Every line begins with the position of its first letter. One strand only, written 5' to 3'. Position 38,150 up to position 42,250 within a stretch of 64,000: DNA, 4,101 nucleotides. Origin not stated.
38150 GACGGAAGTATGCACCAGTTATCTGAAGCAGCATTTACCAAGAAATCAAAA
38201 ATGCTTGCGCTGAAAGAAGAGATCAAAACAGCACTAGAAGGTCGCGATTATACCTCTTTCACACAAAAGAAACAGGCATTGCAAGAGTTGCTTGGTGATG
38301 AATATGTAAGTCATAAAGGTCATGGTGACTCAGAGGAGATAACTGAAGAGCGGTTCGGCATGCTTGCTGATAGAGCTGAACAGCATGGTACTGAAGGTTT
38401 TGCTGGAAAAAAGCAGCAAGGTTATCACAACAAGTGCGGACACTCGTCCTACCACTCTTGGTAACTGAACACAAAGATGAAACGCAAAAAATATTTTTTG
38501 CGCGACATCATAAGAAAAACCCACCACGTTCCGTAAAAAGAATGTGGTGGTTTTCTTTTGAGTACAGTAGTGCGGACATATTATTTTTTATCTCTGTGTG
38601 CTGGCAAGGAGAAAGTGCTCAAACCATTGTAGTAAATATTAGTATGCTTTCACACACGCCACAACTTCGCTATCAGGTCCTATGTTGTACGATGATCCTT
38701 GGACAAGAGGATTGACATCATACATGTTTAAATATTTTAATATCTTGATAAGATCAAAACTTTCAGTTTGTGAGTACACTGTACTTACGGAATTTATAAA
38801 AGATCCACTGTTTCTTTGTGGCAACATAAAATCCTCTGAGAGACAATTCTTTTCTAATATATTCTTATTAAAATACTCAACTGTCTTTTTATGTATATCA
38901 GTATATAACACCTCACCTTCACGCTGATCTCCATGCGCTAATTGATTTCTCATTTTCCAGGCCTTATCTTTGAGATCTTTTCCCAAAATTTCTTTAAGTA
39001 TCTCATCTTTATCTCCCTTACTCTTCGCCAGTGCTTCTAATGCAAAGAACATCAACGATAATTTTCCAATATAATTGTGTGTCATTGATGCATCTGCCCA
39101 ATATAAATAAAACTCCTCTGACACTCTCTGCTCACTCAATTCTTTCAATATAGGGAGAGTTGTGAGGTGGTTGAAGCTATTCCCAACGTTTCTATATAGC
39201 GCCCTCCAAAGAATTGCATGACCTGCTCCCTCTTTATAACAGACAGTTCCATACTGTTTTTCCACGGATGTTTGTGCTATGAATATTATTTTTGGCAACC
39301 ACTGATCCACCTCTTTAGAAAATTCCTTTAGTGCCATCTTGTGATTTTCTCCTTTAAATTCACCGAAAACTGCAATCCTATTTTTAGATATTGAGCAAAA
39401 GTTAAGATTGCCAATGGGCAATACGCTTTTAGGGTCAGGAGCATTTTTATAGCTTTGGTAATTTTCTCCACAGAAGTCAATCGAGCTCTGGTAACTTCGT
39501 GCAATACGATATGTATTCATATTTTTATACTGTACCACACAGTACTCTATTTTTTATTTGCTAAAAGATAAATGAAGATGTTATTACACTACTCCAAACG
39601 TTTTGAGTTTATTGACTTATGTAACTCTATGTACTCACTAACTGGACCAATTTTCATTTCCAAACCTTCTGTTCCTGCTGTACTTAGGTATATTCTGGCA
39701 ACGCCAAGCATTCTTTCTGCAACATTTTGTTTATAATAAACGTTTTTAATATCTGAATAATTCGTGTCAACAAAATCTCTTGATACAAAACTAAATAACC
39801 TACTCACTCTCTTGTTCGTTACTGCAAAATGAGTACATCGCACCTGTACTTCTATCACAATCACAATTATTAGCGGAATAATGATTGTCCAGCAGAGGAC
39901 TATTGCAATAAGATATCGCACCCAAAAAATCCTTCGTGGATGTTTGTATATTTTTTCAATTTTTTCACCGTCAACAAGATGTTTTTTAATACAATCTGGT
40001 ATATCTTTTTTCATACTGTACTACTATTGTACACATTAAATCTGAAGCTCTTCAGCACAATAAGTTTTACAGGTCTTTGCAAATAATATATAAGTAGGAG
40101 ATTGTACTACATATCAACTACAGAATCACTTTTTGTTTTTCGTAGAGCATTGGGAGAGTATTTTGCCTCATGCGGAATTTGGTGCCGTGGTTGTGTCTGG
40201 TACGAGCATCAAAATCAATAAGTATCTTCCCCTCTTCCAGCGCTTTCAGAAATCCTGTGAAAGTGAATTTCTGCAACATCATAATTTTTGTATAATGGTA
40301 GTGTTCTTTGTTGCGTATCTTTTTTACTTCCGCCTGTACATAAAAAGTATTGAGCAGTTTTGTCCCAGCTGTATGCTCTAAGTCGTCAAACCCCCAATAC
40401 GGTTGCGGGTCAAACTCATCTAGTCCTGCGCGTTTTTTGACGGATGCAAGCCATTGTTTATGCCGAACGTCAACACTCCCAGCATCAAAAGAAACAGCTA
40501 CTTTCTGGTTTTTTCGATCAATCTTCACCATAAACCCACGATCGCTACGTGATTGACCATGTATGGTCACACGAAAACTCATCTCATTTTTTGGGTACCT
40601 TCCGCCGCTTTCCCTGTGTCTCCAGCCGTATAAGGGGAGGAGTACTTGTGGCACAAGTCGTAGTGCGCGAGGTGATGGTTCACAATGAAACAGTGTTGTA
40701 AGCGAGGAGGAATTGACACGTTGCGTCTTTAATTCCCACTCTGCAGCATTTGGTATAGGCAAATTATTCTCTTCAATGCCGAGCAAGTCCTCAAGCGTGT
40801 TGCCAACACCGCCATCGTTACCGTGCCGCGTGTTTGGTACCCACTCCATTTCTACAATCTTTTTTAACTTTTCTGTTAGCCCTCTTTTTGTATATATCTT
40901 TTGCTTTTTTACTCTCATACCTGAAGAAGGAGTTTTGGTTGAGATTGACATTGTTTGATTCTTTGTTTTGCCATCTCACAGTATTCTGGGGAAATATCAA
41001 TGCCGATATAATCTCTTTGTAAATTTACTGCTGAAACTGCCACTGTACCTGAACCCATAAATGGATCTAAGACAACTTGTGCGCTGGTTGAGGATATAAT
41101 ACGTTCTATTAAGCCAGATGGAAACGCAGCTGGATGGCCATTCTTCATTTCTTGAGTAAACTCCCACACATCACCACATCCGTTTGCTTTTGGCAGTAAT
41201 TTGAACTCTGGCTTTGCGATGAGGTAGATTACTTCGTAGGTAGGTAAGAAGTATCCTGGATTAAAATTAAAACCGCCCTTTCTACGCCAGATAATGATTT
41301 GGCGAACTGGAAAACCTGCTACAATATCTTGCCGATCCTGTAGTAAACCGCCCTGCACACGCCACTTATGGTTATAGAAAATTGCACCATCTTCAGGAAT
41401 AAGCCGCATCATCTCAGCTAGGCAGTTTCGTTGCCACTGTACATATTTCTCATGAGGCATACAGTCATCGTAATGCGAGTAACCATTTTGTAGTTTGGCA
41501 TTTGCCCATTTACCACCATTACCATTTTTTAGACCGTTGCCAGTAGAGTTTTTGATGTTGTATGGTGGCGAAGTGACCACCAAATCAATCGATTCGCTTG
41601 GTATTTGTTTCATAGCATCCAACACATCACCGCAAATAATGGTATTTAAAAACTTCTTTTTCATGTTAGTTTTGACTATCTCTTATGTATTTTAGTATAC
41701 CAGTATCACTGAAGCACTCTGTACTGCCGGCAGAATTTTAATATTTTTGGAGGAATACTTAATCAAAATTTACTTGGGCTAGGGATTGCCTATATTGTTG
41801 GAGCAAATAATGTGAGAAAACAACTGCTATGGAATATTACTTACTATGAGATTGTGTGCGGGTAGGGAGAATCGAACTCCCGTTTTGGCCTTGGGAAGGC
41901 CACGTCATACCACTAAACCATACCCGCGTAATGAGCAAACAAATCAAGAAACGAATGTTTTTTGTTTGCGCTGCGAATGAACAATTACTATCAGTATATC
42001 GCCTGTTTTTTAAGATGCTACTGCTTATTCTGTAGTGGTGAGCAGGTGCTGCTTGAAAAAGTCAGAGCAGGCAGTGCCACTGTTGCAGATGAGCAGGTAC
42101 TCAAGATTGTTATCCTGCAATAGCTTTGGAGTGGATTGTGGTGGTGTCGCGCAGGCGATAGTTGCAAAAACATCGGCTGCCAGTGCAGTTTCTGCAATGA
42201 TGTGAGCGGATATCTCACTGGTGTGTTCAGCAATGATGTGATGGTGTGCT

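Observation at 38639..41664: Second defence islet: SPPY methyltransferase + MutH/MvaI-like nuclease next to a bPH membrane protein and a HEPN-like protein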

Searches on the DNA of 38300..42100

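Call 88: search_rna_families(source=window, start=38300, end=42100, threshold=evalue, max_evalue=0.1)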
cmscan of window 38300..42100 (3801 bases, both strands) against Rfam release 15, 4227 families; matches with E-value up to 0.1: 2.
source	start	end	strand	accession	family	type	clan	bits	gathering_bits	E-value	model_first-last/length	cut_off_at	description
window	41857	41927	-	RF00005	tRNA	Gene; tRNA;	CL00001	65.9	29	2.5e-13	1-71/71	no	tRNA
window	41856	41927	+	RF04354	Plastid-ycf2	Cis-reg;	-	26.3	65.7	0.022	1-75/75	no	Plastid-ycf2 5UTR RNA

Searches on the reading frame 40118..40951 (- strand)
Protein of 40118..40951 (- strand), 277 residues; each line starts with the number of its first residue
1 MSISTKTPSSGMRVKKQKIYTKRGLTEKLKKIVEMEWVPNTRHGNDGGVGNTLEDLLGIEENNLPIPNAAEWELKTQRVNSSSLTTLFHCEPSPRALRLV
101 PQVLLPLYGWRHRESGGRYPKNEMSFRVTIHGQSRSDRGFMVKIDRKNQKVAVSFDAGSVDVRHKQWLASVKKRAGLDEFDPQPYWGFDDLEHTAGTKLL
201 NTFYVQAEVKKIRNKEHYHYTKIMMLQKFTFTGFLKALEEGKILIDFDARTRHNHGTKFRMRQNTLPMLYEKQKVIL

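Call 4: search_protein_families(library=pfam, proteins=[window:40118-40951:-], max_evalue=1)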
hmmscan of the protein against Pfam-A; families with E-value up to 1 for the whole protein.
window:40118-40951:- (277 aa): 4 families
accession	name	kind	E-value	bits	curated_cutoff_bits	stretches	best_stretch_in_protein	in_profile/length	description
PF15515.12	MvaI_BcnI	-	3e-65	220.8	25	1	27-270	2-227/227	MvaI/BcnI restriction endonuclease family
PF09562.16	RE_LlaMI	-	0.00022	21.2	25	1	204-254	190-240/266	LlaMI restriction endonuclease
PF22381.2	Staph_reg_Sar_Rot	-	0.066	13.8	27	0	16-46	33-66/85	Transcriptional regulator SarA/Rot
PF20816.2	PBV_CP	-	0.11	11.7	27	1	174-212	192-231/515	Picobirnavirus, Capsid protein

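Call 5: search_protein_families(library=ncbifam, proteins=[window:40118-40951:-], max_evalue=1)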
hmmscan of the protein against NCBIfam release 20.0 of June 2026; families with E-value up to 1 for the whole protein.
window:40118-40951:- (277 aa): 4 families
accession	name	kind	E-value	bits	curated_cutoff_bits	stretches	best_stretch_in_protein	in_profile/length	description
NF009131.0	PRK12484.1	equivalog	0.029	13.1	330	1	202-245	60-104/455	nicotinate phosphoribosyltransferase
NF007437.0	PRK09983.1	equivalog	0.07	11.2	1109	1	143-227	39-125/765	formate C-acetyltransferase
NF053578.1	MrpA_fam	subfamily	0.13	12.5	45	1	122-174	26-83/84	MrpA family protein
NF006696.0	PRK09243.1-3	equivalog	0.14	10.8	503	1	204-244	69-109/451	nicotinate phosphoribosyltransferase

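Call 6: search_protein_families(library=padloc, proteins=[window:40118-40951:-], max_evalue=1)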
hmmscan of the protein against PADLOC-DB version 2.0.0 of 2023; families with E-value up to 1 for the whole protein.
window:40118-40951:- (277 aa): 5 families
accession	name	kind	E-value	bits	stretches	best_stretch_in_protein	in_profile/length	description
PDLC03524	REase_II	-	7.6e-78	259.8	1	18-272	2-253/260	Type II restriction enzyme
PDLC03305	MTase_II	-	3.4e-77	258.8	1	17-272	254-506/513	Type II methyltransferase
PDLC03521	REase_II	-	1.3e-17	62.3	1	25-275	8-244/246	Type II restriction enzyme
PDLC03584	REase_II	-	4.8e-08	30.5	2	29-81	178-229/405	Type II restriction enzyme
PDLC03424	REase_II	-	2.8e-07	28.6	1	18-93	2-81/238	Type II restriction enzyme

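Call 7: search_solved_structures(query=window:40118-40951:-, max_evalue=1, show_alignments=2)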
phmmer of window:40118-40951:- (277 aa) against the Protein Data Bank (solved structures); distinct sequences matched with E-value up to 1: 2.
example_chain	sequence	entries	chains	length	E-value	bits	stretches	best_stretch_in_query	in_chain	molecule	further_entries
2oa9_A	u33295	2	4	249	1.2e-16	64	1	25-274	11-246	R.MvaI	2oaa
2odh_A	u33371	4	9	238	1.7e-06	30.8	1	18-96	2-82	R.BcnI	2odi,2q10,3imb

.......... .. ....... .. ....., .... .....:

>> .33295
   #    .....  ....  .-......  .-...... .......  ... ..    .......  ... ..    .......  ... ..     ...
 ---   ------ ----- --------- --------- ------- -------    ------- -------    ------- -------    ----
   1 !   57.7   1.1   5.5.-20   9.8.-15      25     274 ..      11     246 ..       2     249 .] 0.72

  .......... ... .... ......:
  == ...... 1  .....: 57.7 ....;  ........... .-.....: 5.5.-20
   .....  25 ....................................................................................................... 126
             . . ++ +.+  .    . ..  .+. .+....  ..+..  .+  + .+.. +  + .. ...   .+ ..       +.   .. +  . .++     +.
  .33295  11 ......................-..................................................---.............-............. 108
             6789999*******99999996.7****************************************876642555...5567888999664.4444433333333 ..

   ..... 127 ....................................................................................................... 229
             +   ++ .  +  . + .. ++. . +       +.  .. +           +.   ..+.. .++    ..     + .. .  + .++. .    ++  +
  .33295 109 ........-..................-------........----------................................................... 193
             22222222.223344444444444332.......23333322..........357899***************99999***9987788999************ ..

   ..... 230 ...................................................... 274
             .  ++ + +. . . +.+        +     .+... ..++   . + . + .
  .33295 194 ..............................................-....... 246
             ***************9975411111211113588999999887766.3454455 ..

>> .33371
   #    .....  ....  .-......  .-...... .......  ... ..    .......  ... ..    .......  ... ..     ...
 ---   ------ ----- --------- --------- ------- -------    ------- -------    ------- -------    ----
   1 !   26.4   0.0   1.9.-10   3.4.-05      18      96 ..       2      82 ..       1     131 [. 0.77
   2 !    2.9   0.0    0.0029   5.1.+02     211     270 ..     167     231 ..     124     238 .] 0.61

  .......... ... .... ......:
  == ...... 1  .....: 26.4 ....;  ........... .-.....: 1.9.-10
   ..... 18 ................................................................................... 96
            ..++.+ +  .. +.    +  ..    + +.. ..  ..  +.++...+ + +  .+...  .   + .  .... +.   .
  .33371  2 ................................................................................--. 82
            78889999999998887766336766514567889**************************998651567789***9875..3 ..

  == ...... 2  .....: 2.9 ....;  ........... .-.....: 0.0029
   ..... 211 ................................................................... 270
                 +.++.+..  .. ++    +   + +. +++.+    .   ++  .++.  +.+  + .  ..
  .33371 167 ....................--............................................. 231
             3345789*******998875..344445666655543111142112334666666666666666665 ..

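Call 9: search_protein_families(library=phrogs, proteins=[window:40118-40951:-], max_evalue=1)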
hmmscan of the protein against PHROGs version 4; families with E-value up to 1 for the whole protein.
window:40118-40951:- (277 aa): 0 families

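Call 24: search_protein_representatives(protein=window:40118-40951:-)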
Query: 277 residues. Proteins with E-value up to 0.001 (for the whole library): 1258; up to 1e-10: 485; up to 1e-30: 96. The best 150 are listed.
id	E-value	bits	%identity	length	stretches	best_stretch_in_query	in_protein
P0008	3.4e-86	305.2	51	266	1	18-274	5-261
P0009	2.5e-85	302.4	53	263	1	18-273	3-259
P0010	2.6e-79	282.7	65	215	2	18-132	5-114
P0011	7.9e-79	281.1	51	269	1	18-271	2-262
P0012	1.1e-78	280.6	52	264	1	21-274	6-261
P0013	1.9e-78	279.8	53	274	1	19-276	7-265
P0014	7.8e-75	268.0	48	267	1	19-273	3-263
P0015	5.3e-73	262.0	52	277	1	19-274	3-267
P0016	2.1e-72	260.0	65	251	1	18-201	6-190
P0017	7.5e-72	258.2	51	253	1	18-274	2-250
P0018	3.5e-71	256.0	47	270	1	19-276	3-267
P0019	2.8e-69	249.8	50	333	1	18-272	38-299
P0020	1.2e-68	247.7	56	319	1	15-215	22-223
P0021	1.3e-66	241.1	44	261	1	25-271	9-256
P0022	8.9e-65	235.0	68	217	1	17-174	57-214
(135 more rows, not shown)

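Call 34: find_related_loci(query=A3, collection=genome_contigs, flank=6000)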
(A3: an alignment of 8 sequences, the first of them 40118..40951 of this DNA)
Query A3 (277 aa) in genome_contigs; peptide patterns used: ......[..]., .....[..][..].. (x = any residue, [..] = any of these).
599 stretches matched a pattern (row limit reached: there are more); 586 encode a relative of the query (tblastn E <= 1e-3); the best 80 are kept; 80 distinct loci.
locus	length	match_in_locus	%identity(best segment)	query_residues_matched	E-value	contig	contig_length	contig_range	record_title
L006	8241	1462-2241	78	14-273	3e-140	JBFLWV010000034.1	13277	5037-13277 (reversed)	MAG: Patescibacteria group bacterium isolate MAG041 MAG041_34, whole genome shotgun sequence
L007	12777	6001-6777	76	19-277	9e-140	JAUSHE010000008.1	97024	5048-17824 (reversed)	MAG: Candidatus Daviesbacteria bacterium isolate E14_metabat.bin.170_sub E14_k141_1397013, whole genome shotgun sequence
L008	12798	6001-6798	76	12-277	3e-139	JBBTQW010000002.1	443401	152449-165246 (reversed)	MAG: Patescibacteria group bacterium isolate H41-bin100_1 H41_bin100_1_000000000002, whole genome shotgun sequence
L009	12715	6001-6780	77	18-277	3e-139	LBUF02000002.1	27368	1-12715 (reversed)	MAG: Parcubacteria group bacterium GW2011_GWA2_38_13b GWA2_OD1-rel_38_13_curated_10, whole genome shotgun sequence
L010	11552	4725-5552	73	2-277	8e-139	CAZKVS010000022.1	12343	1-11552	MAG TPA_asm: uncultured Candidatus Saccharibacteria bacterium isolate SRP286056_co2_73 genome assembly, contig: NODE_844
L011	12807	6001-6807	75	4-277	5e-139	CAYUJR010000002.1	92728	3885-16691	MAG TPA_asm: uncultured Gammaproteobacteria bacterium isolate SRP090828_co2_75 genome assembly, contig: NODE_92_length_9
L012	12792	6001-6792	76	14-277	1e-138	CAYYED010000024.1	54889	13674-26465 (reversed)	MAG TPA_asm: uncultured Candidatus Saccharibacteria bacterium isolate SRP067234_co1_184 genome assembly, contig: k99_889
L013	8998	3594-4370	77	19-277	5e-138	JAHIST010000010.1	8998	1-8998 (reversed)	MAG: Patescibacteria group bacterium isolate MM_PC_MetaG.mb.188 MM_PC_MetaG.mb.188_k141_294572, whole genome shotgun seq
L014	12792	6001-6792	76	14-277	7e-138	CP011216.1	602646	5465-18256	MAG: candidate division Kazan bacterium GW2011_GWA1_50_15 chromosome, complete genome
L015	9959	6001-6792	75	14-277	1e-137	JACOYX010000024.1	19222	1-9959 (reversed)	MAG: Candidatus Sungiibacteriota bacterium isolate NC_groundwater_190_Ag_S-0.1um_45_12 S4_GD2017_2_S1_scaffold_3151, who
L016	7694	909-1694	76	16-277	5e-138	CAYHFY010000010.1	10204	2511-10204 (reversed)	MAG TPA_asm: uncultured Candidatus Saccharibacteria bacterium isolate ERP119705_co10_170 genome assembly, contig: NODE_5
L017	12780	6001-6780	75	18-277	5e-137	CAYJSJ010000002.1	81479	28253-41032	MAG TPA_asm: uncultured Candidatus Peribacteria bacterium isolate ERP125453_co1_464 genome assembly, contig: NODE_156_le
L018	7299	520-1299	76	18-277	8e-137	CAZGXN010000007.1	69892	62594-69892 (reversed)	MAG TPA_asm: uncultured Bdellovibrionales bacterium isolate ERP113451_co1_249 genome assembly, contig: NODE_243_length_6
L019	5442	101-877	76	19-277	1e-137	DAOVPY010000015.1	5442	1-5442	MAG TPA_asm: Candidatus Nealsonbacteria bacterium isolate CSMAG_1561 CSMAG_1561_k141_1074801_length_5442_cov_44.1990, wh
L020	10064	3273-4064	75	14-277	8e-137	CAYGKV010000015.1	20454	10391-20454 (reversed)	MAG TPA_asm: uncultured Candidatus Saccharibacteria bacterium isolate ERP113451_co5_294 genome assembly, contig: NODE_13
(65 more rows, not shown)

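Call 61: list_cluster_members(proteins=[P0001, P0158, window:40118-40951:-, window:40915-41664:-])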
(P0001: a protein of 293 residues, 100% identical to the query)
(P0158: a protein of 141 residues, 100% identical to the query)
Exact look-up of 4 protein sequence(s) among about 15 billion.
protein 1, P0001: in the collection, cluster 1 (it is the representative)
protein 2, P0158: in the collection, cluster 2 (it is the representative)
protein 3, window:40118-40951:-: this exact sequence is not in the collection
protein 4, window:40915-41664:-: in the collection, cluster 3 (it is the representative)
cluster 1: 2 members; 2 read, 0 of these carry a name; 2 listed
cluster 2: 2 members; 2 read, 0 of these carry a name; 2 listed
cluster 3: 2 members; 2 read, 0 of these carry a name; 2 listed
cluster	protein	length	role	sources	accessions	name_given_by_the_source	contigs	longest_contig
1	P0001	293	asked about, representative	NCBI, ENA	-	-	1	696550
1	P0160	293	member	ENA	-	-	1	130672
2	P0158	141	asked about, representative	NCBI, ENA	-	-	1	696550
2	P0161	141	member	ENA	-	-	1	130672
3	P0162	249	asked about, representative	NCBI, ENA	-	-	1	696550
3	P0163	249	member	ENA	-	-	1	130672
